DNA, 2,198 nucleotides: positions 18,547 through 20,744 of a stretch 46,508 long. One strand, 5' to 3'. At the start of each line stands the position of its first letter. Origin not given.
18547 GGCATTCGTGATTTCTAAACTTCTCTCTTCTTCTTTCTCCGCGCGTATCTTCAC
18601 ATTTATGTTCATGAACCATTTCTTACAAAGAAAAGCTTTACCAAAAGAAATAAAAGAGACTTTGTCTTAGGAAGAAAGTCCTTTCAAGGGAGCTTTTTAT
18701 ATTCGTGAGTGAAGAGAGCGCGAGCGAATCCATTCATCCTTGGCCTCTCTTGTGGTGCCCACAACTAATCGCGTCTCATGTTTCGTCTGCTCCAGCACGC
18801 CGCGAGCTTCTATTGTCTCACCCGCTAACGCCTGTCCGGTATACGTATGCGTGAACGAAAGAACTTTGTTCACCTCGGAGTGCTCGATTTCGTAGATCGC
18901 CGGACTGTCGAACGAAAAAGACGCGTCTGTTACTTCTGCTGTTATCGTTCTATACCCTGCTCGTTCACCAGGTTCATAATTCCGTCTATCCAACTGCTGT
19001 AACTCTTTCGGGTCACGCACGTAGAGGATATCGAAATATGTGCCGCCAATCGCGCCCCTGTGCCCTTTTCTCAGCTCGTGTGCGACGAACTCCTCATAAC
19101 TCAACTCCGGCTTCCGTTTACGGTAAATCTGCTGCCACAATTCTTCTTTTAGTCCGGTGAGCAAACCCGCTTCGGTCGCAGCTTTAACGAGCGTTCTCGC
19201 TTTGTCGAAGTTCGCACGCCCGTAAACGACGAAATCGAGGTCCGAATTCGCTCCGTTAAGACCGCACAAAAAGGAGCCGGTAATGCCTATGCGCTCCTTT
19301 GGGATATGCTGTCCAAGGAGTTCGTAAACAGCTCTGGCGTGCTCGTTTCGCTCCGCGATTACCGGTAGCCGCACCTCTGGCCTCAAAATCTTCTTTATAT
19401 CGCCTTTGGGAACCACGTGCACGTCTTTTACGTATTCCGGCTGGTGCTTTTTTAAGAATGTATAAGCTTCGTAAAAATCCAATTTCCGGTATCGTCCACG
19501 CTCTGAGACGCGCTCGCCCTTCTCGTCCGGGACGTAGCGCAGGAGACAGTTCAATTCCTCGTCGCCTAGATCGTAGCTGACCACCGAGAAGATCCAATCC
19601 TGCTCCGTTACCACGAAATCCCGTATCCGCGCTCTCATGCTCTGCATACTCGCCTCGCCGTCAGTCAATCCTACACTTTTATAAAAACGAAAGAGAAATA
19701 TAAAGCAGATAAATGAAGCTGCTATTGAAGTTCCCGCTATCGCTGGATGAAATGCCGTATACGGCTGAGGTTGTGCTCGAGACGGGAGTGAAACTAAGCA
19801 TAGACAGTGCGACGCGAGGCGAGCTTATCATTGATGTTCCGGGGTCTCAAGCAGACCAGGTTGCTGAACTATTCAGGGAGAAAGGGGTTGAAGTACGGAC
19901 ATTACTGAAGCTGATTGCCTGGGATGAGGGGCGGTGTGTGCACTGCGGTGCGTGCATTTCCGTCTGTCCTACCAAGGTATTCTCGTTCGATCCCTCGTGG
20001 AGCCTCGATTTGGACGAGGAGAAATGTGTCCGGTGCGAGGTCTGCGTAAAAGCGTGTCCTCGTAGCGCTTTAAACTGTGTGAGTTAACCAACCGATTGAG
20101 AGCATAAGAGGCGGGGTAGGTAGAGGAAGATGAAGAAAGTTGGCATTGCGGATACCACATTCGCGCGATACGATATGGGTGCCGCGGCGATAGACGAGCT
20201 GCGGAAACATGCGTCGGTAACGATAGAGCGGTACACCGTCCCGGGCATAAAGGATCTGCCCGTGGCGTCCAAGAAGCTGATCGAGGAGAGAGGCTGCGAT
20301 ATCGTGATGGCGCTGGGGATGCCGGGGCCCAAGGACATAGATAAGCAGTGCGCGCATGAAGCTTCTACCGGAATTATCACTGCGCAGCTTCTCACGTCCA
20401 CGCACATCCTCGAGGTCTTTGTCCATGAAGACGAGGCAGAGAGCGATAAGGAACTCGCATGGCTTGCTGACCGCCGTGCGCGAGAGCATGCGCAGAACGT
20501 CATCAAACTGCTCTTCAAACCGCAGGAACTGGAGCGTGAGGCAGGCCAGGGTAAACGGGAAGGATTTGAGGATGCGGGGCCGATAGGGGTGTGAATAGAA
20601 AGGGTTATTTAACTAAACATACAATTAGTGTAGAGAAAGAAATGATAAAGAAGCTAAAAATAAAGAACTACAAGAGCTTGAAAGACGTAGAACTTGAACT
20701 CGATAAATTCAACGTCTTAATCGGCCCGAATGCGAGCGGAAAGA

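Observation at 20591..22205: ABC-ATPase plus DUF4276 two-gene cassette inserted exactly between ribC and ribH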

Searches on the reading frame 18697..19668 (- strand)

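Call 4: search_protein_families(library=pfam, proteins=[window:18697-19668:-], max_evalue=0.01)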
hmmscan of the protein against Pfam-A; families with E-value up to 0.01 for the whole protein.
window:18697-19668:- (323 aa): 2 families
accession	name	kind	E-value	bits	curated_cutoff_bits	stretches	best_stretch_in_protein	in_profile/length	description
PF01909.29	NTP_transf_2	-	1.1e-06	29.3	21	1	119-182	9-73/93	Nucleotidyltransferase domain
PF22600.2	MTPAP-like_central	-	0.0013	19.2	27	1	104-152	19-67/139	Poly(A) RNA polymerase, mitochondrial-like, central palm domain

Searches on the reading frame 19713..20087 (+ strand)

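Call 4: search_protein_families(library=pfam, proteins=[window:19713-20087:+], max_evalue=0.01)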
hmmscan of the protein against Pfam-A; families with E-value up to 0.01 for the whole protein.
window:19713-20087:+ (124 aa): 14 families
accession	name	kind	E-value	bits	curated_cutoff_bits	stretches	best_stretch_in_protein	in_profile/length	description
PF00037.32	Fer4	-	9.8e-16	57.3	21.1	2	69-89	2-22/24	4Fe-4S binding domain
PF12837.12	Fer4_6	-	2.6e-13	49.6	25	2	68-89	2-23/24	4Fe-4S binding domain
PF12797.12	Fer4_2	-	5.1e-12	45.3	24.5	2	68-87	3-22/22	4Fe-4S binding domain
PF12838.12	Fer4_7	-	3.8e-11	43.7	27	1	74-119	1-52/52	4Fe-4S dicluster domain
PF13187.11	Fer4_9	-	9.7e-10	38.8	27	2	74-119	1-51/52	4Fe-4S dicluster domain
PF14697.11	Fer4_21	-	9.5e-08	32.5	35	1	71-117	4-53/59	4Fe-4S dicluster domain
PF12800.12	Fer4_4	-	1.1e-07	31.9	24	2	74-87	3-16/17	4Fe-4S binding domain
PF13237.11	Fer4_10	-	1.5e-07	31.7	25.5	2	71-116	5-53/53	4Fe-4S dicluster domain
PF13484.11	Fer4_16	-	1.6e-07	32.4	30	1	74-93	1-20/66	4Fe-4S double cluster binding domain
PF13183.11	Fer4_8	-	3.1e-06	28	27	1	74-88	53-67/68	4Fe-4S dicluster domain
PF12798.12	Fer4_3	-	2.6e-05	25.2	27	1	75-88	1-14/15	4Fe-4S binding domain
PF13370.11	Fer4_13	-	0.00019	22.5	24.5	0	71-94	2-24/58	4Fe-4S single cluster domain of Ferredoxin I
PF13746.11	Fer4_18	-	0.00028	21.5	27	0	70-115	56-95/114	4Fe-4S dicluster domain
PF13534.11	Fer4_17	-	0.00058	20.8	22.2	0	74-88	45-59/61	4Fe-4S dicluster domain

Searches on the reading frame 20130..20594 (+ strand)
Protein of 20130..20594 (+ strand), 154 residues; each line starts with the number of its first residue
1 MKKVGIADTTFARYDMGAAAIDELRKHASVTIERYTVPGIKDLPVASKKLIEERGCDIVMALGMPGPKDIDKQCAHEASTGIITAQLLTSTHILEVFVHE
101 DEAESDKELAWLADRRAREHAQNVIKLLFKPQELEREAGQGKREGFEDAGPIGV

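Call 4: search_protein_families(library=pfam, proteins=[window:20130-20594:+], max_evalue=0.01)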
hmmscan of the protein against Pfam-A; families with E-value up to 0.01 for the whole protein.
window:20130-20594:+ (154 aa): 1 family
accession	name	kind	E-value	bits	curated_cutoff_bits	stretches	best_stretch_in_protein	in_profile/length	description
PF00885.24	DMRL_synthase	-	1.5e-17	64.2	26.7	1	3-128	3-135/139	6,7-dimethyl-8-ribityllumazine synthase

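Call 6: search_protein_families(library=ncbifam, proteins=[window:20130-20594:+], max_evalue=0.01)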
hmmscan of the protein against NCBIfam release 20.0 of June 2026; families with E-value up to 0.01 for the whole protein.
window:20130-20594:+ (154 aa): 2 families
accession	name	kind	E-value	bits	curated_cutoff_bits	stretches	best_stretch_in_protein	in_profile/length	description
TIGR01506.1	ribC_arch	equivalog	2.4e-70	235.3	100.55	1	3-152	1-151/151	riboflavin synthase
TIGR00114.1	lumazine-synth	equivalog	2.3e-07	31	84.6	1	14-96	16-102/138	6,7-dimethyl-8-ribityllumazine synthase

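Call 9: find_related_loci(query=window:20130-20594:+, collection=genome_contigs, flank=6000)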
Query window:20130-20594:+ (154 aa) in genome_contigs; peptide patterns used: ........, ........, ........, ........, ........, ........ (x = any residue, [..] = any of these).
599 stretches matched a pattern (row limit reached: there are more); 539 encode a relative of the query (tblastn E <= 1e-3); the best 80 are kept; 80 distinct loci.
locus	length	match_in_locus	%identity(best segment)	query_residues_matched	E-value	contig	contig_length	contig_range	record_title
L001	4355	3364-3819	88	1-152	2e-89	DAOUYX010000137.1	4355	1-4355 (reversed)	MAG TPA_asm: Methanosarcinales archaeon isolate CSMAG_938 CSMAG_938_k141_5115907_length_4355_cov_8.9715, whole genome sh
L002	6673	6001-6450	89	1-150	2e-89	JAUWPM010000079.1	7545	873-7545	MAG: Methanosarcinales archaeon isolate CSMAG_2476 CSMAG_2476_k141_1257966_length_7545_cov_43.0000, whole genome shotgun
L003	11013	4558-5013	87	1-152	6e-89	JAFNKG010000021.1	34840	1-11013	MAG: Methanophagales archaeon isolate CR_Bin_179 NODE_28_length_34840_cov_31.638639, whole genome shotgun sequence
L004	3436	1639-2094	88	1-152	1e-89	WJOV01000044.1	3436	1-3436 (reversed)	MAG: Methanosarcinales archaeon isolate 1244-F3-H4-B6 F3H4_C3678, whole genome shotgun sequence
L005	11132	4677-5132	87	1-152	2e-88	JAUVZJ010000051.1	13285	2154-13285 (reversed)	MAG: Methanophagales archaeon isolate CSMAG_1265 CSMAG_1265_k141_836069_length_13285_cov_153.8504, whole genome shotgun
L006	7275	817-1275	87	2-154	4e-88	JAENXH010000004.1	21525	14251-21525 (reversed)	MAG: Methanosarcinales archaeon isolate 14_8_m_bin28 NODE_4_length_21525_cov_5.449786, whole genome shotgun sequence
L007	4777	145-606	86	1-154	2e-87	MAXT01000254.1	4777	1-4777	MAG: Desulfuromonadales bacterium C00003107 5579_contig_4189, whole genome shotgun sequence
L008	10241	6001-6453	85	2-152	2e-87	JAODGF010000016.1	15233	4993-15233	MAG: Methanosarcinales archaeon isolate Barite_M3_B26-AMOR_1a CH2_P1_17ROV21_contig_2129, whole genome shotgun sequence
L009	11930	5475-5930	86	1-152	5e-87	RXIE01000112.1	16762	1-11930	MAG: Methanophagales archaeon ANME-1-THS DGJ9_scaffold_2596, whole genome shotgun sequence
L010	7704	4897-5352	86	1-152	4e-87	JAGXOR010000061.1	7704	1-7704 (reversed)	Methanomicrobia archaeon LH_S13 NODE_61_length_7704_cov_63.486600, whole genome shotgun sequence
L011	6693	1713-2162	89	1-150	6e-87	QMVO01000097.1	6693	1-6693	MAG: Methanosarcinales archaeon isolate B64_G16 B64_Guay16_scaffold_11121, whole genome shotgun sequence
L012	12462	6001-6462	84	1-154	8e-87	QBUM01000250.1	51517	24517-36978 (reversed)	ANME-1 cluster archaeon GoMg2 GOMG2_2, whole genome shotgun sequence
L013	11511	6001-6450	88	1-150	2e-86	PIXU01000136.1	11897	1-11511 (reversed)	MAG: Methanophagales archaeon isolate WYZ-LMO13 WYZ-LMO13_contig240773, whole genome shotgun sequence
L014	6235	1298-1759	83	1-154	4e-86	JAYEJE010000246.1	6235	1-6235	MAG: Methanobacteriota archaeon isolate MAG172 MAG172_246, whole genome shotgun sequence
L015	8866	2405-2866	84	1-154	2e-85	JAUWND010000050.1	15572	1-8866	MAG: Methanophagales archaeon isolate CSMAG_2415 CSMAG_2415_k141_398231_length_15572_cov_37.7823, whole genome shotgun s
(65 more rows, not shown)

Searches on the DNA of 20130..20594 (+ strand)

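Call 69: search_rna_families(sources=[L001, L003, L006], threshold=evalue, max_evalue=1)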
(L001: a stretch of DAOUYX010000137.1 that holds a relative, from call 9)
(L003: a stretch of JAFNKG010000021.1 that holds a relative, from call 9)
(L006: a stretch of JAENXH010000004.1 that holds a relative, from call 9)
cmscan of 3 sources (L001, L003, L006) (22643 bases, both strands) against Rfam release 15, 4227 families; matches with E-value up to 1: 0.
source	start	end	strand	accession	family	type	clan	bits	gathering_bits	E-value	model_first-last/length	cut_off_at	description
